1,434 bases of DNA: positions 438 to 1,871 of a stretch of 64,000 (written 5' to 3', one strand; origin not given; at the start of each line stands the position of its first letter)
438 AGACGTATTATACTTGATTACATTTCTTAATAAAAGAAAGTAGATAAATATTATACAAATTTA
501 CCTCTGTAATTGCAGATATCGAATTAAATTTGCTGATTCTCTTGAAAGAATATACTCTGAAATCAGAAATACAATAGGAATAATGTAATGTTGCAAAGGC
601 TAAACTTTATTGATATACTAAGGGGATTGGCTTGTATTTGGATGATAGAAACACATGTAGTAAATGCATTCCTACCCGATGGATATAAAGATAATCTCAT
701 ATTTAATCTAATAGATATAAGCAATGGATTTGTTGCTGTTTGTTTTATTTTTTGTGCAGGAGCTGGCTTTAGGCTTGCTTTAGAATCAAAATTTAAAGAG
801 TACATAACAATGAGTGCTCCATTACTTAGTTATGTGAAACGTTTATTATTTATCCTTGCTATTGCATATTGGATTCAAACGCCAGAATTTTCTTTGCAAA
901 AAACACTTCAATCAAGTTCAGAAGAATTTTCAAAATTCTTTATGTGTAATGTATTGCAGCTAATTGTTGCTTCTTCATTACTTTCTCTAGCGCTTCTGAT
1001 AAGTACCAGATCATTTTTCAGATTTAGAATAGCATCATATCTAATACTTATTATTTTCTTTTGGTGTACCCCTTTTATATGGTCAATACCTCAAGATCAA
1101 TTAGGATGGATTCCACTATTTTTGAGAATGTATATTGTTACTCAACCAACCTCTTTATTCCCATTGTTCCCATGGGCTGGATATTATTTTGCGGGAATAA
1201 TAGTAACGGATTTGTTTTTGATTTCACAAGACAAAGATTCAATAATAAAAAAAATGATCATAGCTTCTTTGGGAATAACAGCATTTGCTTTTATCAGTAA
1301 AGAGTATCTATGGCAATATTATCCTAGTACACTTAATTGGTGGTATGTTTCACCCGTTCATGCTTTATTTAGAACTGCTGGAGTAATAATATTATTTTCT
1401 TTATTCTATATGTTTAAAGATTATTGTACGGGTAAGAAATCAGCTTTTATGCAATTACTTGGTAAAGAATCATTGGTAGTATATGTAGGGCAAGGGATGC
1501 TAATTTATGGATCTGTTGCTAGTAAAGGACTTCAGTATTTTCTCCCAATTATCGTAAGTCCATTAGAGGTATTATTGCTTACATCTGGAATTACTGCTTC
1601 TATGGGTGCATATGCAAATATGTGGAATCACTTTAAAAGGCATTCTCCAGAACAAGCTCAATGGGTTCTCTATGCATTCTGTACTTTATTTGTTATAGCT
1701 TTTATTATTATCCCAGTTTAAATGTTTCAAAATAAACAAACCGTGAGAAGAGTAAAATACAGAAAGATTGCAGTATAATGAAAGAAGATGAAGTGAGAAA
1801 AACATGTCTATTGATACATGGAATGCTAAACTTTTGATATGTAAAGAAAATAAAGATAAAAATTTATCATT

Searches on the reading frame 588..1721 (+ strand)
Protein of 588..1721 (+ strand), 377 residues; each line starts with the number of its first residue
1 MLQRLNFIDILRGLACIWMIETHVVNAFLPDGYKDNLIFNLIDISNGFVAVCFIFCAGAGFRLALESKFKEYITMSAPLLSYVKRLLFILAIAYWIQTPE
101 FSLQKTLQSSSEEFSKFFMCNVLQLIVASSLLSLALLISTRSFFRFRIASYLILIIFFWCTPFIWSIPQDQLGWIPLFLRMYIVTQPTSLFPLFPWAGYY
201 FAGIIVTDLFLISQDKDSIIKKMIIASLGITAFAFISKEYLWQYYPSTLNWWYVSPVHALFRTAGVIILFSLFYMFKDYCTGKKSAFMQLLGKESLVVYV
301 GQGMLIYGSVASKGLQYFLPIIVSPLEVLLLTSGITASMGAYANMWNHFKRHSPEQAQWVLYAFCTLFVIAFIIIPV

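Call 3: search_protein_families(library=pfam, proteins=[window:588-1721:+], max_evalue=0.01)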
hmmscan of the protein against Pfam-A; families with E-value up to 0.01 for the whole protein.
window:588-1721:+ (377 aa): 2 families
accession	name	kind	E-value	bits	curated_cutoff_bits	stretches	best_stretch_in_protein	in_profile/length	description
PF07786.18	HGSNAT_cat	-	3.9e-18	66.2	22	1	4-244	1-217/222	Heparan-alpha-glucosaminide N-acetyltransferase, catalytic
PF01757.29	Acyl_transf_3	-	9.5e-08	31.9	31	1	6-335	2-317/326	Acyltransferase domain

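Call 55: find_encoding_contigs(protein=window:588-1721:+, flank=10000, max_places=1)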
Protein window:588-1721:+ (377 aa): 5 contigs read that carry it; 1 place shown.
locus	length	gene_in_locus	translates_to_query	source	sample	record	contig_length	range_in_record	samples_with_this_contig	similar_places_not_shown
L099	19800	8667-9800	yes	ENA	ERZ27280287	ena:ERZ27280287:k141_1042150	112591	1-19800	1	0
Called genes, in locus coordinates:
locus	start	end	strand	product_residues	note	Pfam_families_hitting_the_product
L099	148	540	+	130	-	PF00293:NUDIX, PF14815:NUDIX_4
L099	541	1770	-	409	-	PF12704:MacB_PCD, PF02687:FtsX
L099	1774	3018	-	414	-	PF12704:MacB_PCD, PF02687:FtsX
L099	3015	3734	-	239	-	PF00005:ABC_tran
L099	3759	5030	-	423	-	PF25919:BSH_CusB (faint), PF26002:Beta-barrel_AprE (faint), PF00364:Biotin_lipoyl (faint), PF25917:BSH_RND, PF25885:HH_EMRA (faint), PF25954:Beta-barrel_RND_2 (weak), PF25990:Beta-barrel_YknX, PF25975:CzcB_C (weak)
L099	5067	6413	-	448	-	PF02321:OEP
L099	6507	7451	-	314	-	-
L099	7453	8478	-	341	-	-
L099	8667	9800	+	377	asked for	PF01757:Acyl_transf_3 (weak), PF07786:HGSNAT_cat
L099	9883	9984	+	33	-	-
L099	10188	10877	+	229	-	PF03070:TENA_THI-4, PF14518:Haem_oxygenas_2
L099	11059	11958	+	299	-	PF13230:GATase_4, PF13522:GATase_6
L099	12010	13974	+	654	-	PF00662:Proton_antipo_N, PF00361:Proton_antipo_M, PF01010:Proton_antipo_C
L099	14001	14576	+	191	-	PF04238:DUF420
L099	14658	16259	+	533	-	PF00361:Proton_antipo_M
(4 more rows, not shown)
